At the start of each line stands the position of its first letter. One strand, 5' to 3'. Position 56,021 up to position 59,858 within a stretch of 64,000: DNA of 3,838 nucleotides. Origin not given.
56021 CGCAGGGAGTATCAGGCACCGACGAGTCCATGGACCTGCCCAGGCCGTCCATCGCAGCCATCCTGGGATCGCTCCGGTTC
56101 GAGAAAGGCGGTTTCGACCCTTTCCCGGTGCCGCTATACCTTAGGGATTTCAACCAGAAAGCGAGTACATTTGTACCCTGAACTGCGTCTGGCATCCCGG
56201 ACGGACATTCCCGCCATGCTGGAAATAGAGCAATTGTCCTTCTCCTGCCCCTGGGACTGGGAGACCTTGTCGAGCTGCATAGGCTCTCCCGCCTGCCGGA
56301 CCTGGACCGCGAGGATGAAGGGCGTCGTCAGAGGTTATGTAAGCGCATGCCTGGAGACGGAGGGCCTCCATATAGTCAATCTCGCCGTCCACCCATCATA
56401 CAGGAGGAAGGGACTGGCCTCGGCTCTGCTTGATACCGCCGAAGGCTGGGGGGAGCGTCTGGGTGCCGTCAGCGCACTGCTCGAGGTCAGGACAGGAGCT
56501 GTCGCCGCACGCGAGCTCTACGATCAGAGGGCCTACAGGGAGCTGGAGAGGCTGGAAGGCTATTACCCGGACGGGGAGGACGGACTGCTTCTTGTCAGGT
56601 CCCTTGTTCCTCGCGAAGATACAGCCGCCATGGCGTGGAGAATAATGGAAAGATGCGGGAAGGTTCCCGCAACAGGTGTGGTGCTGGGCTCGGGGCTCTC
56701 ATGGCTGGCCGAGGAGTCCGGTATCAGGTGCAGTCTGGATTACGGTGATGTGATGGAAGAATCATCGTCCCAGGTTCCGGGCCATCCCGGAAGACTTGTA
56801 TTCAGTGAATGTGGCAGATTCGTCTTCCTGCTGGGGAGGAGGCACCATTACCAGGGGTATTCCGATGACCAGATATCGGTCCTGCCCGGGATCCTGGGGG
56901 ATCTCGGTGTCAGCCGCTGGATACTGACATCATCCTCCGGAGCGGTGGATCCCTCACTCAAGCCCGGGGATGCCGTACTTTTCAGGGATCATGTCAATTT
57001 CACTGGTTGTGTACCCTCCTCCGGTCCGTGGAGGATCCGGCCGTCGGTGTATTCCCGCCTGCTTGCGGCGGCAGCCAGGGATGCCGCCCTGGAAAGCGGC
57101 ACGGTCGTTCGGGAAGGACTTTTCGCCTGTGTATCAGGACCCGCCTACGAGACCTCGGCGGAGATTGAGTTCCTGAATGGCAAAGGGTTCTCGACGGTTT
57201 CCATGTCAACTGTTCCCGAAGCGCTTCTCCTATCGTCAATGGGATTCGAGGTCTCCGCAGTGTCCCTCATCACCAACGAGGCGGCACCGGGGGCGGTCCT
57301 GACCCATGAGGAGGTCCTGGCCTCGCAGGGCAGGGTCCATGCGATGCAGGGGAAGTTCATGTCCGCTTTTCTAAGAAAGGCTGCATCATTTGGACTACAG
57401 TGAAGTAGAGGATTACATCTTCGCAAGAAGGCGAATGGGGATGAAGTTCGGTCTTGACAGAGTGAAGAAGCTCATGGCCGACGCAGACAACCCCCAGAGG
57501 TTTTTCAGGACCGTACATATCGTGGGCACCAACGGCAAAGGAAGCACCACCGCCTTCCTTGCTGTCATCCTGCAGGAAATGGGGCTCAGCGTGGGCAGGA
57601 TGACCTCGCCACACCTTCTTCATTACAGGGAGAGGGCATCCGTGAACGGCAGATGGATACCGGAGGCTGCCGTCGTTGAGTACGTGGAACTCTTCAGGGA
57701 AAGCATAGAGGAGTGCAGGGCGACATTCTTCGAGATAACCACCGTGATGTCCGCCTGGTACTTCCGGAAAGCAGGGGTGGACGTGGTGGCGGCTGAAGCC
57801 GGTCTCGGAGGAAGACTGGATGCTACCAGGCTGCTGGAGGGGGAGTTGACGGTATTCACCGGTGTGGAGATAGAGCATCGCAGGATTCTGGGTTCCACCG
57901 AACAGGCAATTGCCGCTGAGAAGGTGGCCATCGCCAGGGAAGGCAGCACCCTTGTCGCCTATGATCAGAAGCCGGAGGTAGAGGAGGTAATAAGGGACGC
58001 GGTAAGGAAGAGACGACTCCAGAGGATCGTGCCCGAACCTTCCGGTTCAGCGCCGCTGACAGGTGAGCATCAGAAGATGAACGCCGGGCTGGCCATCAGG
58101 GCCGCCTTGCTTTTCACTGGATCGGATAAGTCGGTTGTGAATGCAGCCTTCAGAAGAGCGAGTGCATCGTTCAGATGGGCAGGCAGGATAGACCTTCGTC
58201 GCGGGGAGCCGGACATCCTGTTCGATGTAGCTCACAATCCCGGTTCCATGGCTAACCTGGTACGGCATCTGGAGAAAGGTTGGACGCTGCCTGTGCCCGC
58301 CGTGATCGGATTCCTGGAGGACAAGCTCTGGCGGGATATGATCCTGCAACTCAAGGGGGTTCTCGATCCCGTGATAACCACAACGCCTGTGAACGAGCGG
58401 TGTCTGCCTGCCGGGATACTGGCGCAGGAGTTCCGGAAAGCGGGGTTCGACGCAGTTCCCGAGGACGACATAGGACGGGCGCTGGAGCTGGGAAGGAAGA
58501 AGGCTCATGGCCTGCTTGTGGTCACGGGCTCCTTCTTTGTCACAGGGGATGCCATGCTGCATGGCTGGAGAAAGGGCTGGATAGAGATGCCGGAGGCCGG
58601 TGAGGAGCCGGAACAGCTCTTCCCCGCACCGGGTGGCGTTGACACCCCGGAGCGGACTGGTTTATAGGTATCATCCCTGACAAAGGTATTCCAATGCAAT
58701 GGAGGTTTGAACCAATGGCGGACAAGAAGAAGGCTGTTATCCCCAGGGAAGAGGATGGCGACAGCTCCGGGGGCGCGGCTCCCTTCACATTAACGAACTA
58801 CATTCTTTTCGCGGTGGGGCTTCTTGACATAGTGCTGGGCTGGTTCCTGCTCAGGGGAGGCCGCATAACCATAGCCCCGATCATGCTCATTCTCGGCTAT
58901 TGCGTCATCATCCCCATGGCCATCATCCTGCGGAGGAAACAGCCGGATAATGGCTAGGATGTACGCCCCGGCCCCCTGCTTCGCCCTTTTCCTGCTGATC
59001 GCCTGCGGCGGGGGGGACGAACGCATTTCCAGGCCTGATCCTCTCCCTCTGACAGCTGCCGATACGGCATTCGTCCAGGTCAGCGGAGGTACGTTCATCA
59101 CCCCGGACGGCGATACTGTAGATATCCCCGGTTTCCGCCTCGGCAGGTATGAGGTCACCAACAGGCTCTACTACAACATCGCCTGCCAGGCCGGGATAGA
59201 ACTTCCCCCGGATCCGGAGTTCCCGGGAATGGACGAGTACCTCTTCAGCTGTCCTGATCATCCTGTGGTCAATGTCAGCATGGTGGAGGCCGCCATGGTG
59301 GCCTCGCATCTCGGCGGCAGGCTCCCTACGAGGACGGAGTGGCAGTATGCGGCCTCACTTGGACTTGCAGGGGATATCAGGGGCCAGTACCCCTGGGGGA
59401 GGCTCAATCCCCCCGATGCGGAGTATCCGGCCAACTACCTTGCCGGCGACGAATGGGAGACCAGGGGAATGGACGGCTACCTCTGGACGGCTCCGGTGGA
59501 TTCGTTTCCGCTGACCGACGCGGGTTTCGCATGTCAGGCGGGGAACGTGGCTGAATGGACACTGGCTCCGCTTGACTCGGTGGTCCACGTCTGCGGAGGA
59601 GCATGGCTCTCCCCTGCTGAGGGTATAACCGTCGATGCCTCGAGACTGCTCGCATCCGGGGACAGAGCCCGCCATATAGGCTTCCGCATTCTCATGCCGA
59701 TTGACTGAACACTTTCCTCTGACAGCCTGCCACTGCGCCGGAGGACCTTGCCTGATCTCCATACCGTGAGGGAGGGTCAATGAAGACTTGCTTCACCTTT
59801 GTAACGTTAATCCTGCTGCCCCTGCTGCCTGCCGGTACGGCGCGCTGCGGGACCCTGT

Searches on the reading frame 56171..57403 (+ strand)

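Call 18: search_protein_families(library=pfam, proteins=[window:56171-57403:+], max_evalue=0.001)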
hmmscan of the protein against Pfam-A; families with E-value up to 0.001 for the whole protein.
window:56171-57403:+ (410 aa): 4 families
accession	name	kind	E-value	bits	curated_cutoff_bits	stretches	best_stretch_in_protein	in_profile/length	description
PF01048.26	PNP_UDP_1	-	5e-26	92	25.1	1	204-401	29-232/233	Phosphorylase superfamily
PF00583.31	Acetyltransf_1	-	1.6e-14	54.6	20.7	1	15-119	3-113/116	Acetyltransferase (GNAT) family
PF13508.13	Acetyltransf_7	-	1.4e-09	38.6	27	1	42-119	3-79/84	Acetyltransferase (GNAT) domain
PF13673.13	Acetyltransf_10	-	9.2e-07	29.3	23.6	1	39-126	28-111/128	Acetyltransferase (GNAT) domain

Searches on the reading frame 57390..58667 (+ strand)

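Call 18: search_protein_families(library=pfam, proteins=[window:57390-58667:+], max_evalue=0.001)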
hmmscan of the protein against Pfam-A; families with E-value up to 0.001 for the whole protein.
window:57390-58667:+ (425 aa): 2 families
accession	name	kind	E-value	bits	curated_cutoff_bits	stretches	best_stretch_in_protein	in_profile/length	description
PF02875.26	Mur_ligase_C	-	4.3e-08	34.5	28.4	1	265-381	1-126/127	Mur ligase, glutamate ligase domain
PF08245.18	Mur_ligase_M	-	0.00023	21.6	24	0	45-191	2-122/200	Mur ligase middle domain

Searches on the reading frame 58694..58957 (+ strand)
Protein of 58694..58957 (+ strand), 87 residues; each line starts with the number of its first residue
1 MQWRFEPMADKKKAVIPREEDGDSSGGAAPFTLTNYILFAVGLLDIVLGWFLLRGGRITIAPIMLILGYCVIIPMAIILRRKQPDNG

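Call 18: search_protein_families(library=pfam, proteins=[window:58694-58957:+], max_evalue=0.001)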
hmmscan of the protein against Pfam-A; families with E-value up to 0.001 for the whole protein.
window:58694-58957:+ (87 aa): 1 family
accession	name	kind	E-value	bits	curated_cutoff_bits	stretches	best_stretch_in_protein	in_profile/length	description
PF11297.13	DUF3098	-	7e-05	22.7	25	0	31-56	2-27/67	Protein of unknown function (DUF3098)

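Call 26: search_protein_families(library=ncbifam, proteins=[window:58694-58957:+], max_evalue=0.5)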
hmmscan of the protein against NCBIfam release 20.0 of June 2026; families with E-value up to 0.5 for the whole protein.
window:58694-58957:+ (87 aa): 0 families

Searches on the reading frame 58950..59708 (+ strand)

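Call 18: search_protein_families(library=pfam, proteins=[window:58950-59708:+], max_evalue=0.001)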
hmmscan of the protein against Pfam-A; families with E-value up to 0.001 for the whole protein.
window:58950-59708:+ (252 aa): 1 family
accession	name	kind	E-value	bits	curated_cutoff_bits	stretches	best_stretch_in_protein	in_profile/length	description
PF03781.23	FGE-sulfatase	-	4.2e-23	82.8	23.3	1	56-247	31-253/255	Sulfatase-modifying factor enzyme 1-like domain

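Call 26: search_protein_families(library=ncbifam, proteins=[window:58950-59708:+], max_evalue=0.5)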
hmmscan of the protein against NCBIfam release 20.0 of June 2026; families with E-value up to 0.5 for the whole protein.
window:58950-59708:+ (252 aa): 6 families
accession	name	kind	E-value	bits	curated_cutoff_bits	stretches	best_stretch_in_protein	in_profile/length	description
TIGR03525.2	GldK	equivalog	1.1e-12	48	350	1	123-205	256-335/408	T9SS ring complex lipoprotein PorK/GldK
NF041186.1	SenA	equivalog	6.5e-07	29.1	420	1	102-169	269-315/382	selenoneine synthase SenA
TIGR03440.2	egtB_TIGR03440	equivalog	6.4e-06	25.5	360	1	102-224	272-389/413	ergothioneine biosynthesis protein EgtB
NF051459.1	pyoverdine_PvdO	equivalog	0.004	16.3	500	1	163-205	173-216/280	dihydropyoverdine dehydrogenase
TIGR03530.1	GldJ_short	equivalog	0.014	14.3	382.9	0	174-204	283-313/396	gliding motility lipoprotein GldJ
TIGR03524.1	GldJ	equivalog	0.14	10.8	458.2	0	124-204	265-361/559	gliding motility lipoprotein GldJ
